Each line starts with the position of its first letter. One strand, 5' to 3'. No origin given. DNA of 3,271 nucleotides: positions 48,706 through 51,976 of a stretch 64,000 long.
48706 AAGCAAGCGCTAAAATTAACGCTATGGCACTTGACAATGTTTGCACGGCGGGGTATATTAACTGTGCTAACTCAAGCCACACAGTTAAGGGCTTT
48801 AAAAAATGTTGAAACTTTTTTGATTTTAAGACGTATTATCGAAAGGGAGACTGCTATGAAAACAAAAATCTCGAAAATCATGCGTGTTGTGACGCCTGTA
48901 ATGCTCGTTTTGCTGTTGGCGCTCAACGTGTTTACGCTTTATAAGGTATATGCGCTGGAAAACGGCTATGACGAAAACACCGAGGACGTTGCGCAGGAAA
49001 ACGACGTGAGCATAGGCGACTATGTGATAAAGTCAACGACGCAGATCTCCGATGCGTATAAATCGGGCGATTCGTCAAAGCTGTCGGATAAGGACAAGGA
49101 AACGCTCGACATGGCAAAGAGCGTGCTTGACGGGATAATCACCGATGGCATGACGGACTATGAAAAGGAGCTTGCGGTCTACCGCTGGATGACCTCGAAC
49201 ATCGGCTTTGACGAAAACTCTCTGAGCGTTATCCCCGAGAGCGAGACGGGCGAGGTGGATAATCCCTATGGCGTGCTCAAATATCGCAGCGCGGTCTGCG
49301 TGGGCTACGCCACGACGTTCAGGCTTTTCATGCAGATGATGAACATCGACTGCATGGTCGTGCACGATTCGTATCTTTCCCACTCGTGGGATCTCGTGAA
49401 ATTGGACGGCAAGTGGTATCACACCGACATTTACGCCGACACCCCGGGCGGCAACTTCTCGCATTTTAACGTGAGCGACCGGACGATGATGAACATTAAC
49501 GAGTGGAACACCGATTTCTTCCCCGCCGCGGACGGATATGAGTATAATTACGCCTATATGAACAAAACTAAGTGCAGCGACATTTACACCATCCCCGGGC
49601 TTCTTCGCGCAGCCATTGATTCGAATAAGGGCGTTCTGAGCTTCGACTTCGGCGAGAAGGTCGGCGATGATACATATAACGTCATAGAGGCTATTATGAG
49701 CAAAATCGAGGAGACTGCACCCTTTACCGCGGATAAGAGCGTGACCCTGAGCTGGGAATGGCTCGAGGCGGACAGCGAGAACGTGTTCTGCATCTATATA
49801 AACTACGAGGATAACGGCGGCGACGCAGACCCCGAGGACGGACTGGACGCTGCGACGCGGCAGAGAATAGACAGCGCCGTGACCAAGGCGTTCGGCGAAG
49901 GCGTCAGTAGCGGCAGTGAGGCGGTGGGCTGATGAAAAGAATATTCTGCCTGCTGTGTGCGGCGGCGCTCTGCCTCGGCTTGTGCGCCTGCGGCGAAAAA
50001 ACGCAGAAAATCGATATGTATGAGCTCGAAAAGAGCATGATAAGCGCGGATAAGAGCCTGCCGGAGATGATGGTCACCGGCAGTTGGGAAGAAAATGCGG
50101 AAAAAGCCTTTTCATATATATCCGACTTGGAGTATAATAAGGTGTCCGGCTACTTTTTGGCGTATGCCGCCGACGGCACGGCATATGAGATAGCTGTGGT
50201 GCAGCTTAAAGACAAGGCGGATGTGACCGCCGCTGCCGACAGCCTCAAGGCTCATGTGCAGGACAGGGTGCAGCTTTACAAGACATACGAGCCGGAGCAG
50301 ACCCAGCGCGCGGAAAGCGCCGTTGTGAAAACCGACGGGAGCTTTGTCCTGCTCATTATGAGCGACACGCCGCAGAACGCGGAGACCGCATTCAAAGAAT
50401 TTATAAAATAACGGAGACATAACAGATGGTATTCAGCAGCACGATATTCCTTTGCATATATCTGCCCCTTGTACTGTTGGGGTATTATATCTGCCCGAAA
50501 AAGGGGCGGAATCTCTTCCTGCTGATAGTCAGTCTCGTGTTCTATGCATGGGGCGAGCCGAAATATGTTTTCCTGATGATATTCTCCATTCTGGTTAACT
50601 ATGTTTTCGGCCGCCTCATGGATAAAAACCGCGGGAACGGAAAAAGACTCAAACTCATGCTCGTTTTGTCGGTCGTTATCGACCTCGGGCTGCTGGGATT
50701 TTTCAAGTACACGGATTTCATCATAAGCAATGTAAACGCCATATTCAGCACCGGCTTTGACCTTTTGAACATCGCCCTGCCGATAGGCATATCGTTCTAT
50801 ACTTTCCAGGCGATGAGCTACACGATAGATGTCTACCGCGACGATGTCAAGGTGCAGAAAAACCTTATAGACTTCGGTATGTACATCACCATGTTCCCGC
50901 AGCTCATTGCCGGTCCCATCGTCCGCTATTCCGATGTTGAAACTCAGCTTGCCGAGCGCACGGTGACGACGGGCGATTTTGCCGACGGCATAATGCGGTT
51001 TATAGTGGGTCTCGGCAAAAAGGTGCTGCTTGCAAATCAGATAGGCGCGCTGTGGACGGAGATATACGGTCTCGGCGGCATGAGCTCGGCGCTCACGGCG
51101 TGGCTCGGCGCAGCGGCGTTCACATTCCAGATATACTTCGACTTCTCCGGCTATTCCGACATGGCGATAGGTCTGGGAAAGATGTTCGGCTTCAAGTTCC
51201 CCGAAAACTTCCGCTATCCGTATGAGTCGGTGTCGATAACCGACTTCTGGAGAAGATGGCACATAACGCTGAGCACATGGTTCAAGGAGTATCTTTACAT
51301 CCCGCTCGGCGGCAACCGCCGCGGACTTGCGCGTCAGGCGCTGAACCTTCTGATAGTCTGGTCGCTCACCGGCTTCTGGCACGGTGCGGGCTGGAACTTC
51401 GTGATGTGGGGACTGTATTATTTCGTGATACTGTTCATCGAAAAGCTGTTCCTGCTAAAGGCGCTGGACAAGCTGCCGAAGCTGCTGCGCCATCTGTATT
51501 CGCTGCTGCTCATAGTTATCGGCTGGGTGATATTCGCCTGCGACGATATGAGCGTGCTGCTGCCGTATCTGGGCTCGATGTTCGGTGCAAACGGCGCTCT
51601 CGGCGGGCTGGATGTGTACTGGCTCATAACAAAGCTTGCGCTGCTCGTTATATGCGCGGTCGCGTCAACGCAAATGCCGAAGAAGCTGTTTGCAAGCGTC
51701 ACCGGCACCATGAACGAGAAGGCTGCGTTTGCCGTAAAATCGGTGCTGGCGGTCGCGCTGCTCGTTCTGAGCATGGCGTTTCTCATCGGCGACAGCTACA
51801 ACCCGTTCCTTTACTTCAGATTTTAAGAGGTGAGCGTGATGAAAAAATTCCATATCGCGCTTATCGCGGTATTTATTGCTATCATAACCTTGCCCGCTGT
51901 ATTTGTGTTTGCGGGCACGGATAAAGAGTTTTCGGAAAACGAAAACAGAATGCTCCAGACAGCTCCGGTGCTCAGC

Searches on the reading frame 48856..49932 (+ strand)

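Call 52: search_protein_families(library=ncbifam, proteins=[window:48856-49932:+], max_evalue=0.001)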
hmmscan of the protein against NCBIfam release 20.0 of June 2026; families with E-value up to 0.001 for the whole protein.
window:48856-49932:+ (358 aa): 1 family
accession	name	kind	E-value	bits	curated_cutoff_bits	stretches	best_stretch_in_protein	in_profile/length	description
NF045980.1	MAG6410_fam_LP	equivalog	5.2e-21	74.7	450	1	70-208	137-282/622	MAG6410 family transglutaminase-related lipoprotein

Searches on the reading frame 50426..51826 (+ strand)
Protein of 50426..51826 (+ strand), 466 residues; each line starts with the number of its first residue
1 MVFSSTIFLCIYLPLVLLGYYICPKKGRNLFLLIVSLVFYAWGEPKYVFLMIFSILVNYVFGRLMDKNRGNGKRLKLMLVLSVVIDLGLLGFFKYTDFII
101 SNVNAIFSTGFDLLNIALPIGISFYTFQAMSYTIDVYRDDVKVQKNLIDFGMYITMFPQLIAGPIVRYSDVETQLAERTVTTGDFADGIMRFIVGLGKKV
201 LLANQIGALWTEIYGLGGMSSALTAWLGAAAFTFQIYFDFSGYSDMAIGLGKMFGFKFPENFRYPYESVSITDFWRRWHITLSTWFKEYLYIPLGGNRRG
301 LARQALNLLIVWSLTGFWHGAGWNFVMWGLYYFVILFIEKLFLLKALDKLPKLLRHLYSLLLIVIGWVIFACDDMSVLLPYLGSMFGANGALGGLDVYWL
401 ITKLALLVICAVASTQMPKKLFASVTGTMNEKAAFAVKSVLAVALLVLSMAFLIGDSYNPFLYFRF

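Call 52: search_protein_families(library=ncbifam, proteins=[window:50426-51826:+], max_evalue=0.001)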
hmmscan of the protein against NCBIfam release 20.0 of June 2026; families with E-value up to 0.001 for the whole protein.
window:50426-51826:+ (466 aa): 1 family
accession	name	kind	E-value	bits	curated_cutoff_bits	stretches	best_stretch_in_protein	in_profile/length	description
TIGR04091.1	LTA_dltB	equivalog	1.5e-44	152.8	375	1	7-362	11-361/380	D-alanyl-lipoteichoic acid biosynthesis protein DltB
